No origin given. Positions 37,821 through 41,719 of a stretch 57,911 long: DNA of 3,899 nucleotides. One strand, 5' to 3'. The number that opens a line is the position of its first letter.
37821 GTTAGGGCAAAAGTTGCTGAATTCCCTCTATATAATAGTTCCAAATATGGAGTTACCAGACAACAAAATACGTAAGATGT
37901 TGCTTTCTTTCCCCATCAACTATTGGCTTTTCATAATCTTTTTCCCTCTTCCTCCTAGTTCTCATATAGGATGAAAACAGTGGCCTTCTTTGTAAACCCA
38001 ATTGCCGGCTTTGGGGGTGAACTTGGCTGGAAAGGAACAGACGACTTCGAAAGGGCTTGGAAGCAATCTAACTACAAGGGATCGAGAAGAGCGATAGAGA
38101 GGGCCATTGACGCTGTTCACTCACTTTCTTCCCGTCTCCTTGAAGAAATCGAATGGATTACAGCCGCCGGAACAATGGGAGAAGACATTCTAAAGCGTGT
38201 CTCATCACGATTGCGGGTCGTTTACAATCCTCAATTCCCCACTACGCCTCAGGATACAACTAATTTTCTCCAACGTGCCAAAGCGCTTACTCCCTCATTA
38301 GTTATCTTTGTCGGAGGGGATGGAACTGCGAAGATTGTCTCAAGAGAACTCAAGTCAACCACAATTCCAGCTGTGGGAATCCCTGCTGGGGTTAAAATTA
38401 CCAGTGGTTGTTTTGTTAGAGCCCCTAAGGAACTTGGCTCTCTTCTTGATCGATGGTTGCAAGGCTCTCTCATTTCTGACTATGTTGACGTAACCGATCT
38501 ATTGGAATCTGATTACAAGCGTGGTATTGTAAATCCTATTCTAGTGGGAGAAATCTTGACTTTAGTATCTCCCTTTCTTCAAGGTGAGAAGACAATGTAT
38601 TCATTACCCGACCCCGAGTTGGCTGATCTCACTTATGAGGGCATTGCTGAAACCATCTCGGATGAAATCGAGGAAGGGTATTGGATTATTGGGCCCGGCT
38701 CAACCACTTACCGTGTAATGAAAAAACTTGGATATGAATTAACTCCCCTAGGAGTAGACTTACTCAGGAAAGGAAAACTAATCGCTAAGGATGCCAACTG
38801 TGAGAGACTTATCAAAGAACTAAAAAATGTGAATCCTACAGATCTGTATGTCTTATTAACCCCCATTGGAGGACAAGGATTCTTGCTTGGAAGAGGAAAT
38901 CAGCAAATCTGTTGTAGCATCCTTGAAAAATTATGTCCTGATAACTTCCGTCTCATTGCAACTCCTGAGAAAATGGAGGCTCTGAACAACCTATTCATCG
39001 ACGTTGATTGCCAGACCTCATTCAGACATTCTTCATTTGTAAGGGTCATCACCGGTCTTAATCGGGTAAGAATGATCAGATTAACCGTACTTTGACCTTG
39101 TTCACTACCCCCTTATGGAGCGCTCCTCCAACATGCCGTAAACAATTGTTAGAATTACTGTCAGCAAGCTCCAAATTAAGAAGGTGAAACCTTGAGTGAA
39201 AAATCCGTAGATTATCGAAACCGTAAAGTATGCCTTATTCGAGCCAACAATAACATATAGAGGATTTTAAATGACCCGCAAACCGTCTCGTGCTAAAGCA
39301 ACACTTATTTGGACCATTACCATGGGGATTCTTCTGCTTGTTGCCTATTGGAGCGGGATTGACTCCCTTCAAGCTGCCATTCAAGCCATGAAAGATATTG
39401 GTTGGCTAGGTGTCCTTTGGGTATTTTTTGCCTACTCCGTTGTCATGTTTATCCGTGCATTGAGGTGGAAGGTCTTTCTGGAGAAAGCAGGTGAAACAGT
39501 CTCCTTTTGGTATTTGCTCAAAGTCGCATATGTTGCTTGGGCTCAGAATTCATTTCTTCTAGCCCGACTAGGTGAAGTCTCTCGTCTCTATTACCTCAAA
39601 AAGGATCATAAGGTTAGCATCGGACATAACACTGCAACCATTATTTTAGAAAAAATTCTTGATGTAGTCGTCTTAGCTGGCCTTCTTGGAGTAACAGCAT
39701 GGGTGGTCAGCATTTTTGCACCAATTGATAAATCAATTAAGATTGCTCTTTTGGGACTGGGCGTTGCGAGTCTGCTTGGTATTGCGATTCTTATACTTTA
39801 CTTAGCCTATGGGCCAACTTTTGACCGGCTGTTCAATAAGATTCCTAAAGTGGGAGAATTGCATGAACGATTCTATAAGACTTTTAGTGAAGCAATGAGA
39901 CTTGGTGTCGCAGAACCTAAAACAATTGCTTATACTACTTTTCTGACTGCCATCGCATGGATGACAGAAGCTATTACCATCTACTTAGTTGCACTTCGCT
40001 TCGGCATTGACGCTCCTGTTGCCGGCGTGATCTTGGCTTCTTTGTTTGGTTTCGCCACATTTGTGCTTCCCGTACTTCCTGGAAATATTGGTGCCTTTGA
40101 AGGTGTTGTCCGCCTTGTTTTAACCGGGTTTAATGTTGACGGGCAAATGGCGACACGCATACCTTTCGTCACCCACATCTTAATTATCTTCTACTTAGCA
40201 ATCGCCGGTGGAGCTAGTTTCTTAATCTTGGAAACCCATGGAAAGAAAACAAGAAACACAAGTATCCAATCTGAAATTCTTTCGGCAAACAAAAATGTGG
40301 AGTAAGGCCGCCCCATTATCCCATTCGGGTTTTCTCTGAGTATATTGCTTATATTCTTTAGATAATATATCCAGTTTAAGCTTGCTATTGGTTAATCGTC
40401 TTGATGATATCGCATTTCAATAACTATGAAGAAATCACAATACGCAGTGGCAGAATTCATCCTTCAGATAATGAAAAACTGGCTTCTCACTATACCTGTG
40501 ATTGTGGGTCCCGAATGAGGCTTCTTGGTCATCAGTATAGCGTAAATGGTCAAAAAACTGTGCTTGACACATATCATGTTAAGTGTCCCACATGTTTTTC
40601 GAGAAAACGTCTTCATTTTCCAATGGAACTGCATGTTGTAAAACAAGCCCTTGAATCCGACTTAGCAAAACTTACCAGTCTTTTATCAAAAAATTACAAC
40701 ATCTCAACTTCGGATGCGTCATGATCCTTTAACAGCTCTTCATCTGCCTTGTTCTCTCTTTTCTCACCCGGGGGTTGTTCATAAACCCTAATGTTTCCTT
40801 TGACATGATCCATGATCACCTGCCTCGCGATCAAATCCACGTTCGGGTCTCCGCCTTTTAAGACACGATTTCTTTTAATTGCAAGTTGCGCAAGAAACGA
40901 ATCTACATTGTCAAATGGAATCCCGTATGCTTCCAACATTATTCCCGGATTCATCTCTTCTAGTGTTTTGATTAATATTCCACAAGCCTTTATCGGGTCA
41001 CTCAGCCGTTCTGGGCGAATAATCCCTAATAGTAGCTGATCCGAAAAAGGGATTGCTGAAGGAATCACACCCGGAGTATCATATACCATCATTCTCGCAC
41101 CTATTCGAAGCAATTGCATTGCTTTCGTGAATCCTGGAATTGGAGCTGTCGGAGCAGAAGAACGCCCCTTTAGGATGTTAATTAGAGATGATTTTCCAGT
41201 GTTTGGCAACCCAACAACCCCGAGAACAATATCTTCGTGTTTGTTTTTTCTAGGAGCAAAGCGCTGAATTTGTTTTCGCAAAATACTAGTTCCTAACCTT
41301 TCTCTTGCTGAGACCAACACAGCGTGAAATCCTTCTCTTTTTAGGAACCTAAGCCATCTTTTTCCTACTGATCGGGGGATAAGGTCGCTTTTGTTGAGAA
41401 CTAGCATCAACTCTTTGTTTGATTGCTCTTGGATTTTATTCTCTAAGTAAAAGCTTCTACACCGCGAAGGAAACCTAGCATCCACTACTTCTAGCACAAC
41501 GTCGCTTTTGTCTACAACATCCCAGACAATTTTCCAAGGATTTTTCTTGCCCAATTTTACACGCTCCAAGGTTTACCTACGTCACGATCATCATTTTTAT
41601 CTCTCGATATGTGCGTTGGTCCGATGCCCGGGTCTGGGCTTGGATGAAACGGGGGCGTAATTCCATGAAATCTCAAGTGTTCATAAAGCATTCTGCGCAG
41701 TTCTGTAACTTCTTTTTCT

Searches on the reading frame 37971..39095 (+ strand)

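Call 59: search_protein_families(library=pfam, proteins=[window:37971-39095:+], max_evalue=0.0001)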
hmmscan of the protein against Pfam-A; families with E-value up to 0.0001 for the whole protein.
window:37971-39095:+ (374 aa): 3 families
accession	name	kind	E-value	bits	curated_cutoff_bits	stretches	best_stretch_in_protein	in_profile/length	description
PF01513.26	NAD_kinase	-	3e-15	57.1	25.5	1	4-165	1-128/130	ATP-NAD kinase N-terminal domain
PF20143.4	NAD_kinase_C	-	2.2e-09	37.5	23.7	1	236-370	4-125/126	ATP-NAD kinase C-terminal domain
PF00781.29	DAGK_cat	-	1.2e-07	31.7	23.6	1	67-140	12-90/125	Diacylglycerol kinase catalytic domain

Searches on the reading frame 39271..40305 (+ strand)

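Call 59: search_protein_families(library=pfam, proteins=[window:39271-40305:+], max_evalue=0.0001)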
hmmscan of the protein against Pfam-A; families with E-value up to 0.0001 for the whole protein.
window:39271-40305:+ (344 aa): 1 family
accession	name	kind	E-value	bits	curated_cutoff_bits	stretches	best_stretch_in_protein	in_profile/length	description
PF03706.18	LPG_synthase_TM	-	2.5e-39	136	33.4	1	17-313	4-302/302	Lysylphosphatidylglycerol synthase TM region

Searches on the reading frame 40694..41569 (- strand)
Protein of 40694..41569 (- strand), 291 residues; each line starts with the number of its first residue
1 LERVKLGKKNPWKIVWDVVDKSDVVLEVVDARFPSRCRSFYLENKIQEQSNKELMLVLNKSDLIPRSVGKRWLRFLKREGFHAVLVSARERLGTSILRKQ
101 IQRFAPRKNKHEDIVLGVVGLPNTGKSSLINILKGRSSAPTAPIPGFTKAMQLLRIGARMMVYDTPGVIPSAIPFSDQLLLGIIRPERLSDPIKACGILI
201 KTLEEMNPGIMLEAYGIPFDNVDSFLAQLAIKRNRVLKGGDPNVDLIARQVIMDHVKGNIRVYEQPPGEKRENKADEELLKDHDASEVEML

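Call 59: search_protein_families(library=pfam, proteins=[window:40694-41569:-], max_evalue=0.0001)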
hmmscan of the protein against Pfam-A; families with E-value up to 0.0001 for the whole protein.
window:40694-41569:- (291 aa): 3 families
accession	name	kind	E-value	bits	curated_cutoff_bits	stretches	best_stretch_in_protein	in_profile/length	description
PF01926.29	MMR_HSR1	-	1.9e-14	54.2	21.9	1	117-170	3-58/113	50S ribosome-binding GTPase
PF02421.24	FeoB_N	-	6.2e-08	32.7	27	0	117-168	4-57/156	Ferrous iron transport protein B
PF03193.22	RsgA_GTPase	-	1.6e-07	31.7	30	1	46-168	48-168/174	RsgA GTPase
